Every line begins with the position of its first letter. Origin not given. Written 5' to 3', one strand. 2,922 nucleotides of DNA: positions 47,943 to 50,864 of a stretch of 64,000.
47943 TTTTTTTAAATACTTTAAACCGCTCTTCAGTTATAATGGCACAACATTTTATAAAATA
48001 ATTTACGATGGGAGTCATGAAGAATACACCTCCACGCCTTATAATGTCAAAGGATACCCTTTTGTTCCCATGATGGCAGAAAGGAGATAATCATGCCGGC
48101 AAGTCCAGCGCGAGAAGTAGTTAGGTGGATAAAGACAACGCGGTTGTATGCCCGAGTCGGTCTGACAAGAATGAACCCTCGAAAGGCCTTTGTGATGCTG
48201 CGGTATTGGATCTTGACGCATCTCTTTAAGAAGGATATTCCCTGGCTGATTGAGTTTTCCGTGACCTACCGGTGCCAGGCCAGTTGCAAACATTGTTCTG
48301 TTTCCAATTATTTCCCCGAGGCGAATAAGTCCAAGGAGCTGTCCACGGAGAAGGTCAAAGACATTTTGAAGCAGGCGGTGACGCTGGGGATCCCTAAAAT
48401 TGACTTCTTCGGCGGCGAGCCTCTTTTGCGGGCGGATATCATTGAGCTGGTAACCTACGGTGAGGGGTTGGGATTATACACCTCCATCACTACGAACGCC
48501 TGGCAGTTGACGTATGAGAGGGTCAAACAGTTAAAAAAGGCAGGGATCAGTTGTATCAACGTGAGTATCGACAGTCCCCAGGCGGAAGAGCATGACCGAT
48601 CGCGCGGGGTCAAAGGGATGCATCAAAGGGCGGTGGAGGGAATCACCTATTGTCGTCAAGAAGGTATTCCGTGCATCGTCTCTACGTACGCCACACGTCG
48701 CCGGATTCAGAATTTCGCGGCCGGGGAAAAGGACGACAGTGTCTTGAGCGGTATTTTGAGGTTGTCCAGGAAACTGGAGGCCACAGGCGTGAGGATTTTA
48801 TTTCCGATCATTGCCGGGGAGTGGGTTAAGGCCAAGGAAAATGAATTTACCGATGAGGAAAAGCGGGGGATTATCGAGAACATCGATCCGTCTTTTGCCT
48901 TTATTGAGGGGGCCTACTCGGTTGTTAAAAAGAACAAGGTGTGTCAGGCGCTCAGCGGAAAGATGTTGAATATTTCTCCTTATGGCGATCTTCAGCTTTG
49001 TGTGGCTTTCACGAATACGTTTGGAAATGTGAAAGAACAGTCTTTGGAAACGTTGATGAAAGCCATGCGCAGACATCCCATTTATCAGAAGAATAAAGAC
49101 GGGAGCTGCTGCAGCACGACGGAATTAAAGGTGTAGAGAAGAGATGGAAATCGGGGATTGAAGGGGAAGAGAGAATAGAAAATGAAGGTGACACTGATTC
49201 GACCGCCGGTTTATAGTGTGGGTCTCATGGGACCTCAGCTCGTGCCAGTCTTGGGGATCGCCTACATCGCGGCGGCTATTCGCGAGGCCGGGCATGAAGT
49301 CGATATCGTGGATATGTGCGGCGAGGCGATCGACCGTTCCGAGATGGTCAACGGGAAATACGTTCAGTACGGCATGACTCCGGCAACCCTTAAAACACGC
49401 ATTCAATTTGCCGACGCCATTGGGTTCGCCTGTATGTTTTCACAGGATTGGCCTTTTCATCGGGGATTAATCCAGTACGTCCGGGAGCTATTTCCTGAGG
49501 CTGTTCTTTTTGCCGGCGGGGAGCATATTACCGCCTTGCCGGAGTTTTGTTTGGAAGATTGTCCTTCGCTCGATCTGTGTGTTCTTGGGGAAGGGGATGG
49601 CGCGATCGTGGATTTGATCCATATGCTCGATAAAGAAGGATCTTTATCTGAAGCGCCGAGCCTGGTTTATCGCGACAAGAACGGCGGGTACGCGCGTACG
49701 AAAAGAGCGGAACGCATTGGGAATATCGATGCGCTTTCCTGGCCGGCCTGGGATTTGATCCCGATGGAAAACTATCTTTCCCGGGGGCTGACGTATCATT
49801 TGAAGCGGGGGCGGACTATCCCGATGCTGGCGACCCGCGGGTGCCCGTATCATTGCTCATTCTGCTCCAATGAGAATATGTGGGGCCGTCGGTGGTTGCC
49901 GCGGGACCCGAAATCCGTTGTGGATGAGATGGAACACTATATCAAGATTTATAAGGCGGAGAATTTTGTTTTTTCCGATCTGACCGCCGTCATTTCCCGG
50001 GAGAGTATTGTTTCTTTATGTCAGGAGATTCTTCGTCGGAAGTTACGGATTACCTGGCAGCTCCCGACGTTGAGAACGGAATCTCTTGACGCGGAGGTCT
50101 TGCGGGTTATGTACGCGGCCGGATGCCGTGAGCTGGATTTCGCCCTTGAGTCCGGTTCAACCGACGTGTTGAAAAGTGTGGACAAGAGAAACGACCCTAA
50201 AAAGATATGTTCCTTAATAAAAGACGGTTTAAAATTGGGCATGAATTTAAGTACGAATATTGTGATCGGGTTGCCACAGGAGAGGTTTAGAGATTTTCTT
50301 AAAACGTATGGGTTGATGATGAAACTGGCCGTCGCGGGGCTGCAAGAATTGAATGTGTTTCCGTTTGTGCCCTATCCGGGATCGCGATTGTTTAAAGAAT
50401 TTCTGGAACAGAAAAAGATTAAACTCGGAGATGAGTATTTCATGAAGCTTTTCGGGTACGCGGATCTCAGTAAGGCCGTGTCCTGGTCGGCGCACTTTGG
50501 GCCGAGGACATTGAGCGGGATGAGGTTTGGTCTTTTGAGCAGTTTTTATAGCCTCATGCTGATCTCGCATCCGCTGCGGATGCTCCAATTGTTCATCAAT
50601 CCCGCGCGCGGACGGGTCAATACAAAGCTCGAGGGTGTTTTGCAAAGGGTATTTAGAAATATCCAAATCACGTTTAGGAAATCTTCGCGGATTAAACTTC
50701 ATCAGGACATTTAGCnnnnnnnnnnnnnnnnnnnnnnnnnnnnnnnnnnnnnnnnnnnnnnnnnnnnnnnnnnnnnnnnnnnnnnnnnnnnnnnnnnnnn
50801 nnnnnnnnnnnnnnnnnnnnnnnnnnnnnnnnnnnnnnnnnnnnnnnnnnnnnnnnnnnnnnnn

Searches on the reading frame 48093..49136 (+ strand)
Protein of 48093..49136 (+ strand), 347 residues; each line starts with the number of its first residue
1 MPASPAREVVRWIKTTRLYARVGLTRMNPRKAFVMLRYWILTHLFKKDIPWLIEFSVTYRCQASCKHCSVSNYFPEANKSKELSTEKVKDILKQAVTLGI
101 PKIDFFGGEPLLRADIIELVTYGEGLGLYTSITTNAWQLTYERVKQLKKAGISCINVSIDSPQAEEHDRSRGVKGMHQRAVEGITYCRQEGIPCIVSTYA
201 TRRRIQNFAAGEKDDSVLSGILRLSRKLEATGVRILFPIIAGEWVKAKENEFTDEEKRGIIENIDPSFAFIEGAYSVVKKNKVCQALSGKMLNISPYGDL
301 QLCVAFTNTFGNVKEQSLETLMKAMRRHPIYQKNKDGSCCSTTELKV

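Call 55: search_protein_families(library=pfam, proteins=[window:48093-49136:+], max_evalue=0.0001)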
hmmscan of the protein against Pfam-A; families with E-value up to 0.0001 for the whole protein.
window:48093-49136:+ (347 aa): 2 families
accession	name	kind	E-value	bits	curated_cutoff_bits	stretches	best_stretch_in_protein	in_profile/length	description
PF04055.27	Radical_SAM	-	3.1e-23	83.2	29.5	1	56-196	2-146/166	Radical SAM superfamily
PF13353.11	Fer4_12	-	7.3e-07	30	22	1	60-174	14-129/137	4Fe-4S single cluster domain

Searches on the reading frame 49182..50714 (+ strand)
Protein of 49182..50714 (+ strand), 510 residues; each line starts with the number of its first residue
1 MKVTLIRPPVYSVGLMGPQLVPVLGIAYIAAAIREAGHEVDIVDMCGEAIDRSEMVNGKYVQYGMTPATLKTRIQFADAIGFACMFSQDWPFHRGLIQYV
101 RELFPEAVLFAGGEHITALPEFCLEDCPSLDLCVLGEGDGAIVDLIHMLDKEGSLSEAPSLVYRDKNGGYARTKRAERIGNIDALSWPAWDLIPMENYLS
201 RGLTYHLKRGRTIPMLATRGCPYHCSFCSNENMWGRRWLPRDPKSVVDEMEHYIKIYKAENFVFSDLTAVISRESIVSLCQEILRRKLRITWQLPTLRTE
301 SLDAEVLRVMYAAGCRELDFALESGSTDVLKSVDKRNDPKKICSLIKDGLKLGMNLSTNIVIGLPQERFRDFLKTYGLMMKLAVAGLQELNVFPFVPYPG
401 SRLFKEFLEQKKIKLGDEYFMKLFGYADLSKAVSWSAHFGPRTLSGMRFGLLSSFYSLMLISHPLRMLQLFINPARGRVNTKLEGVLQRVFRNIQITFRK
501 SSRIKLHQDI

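Call 55: search_protein_families(library=pfam, proteins=[window:49182-50714:+], max_evalue=0.0001)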
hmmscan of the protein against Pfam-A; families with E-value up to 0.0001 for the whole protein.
window:49182-50714:+ (510 aa): 2 families
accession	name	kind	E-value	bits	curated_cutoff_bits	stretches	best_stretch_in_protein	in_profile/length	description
PF02310.24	B12-binding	-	1.5e-15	57.5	32.1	1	21-145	12-120/121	B12 binding domain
PF04055.27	Radical_SAM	-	2.4e-15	57.5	29.5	1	217-376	3-163/166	Radical SAM superfamily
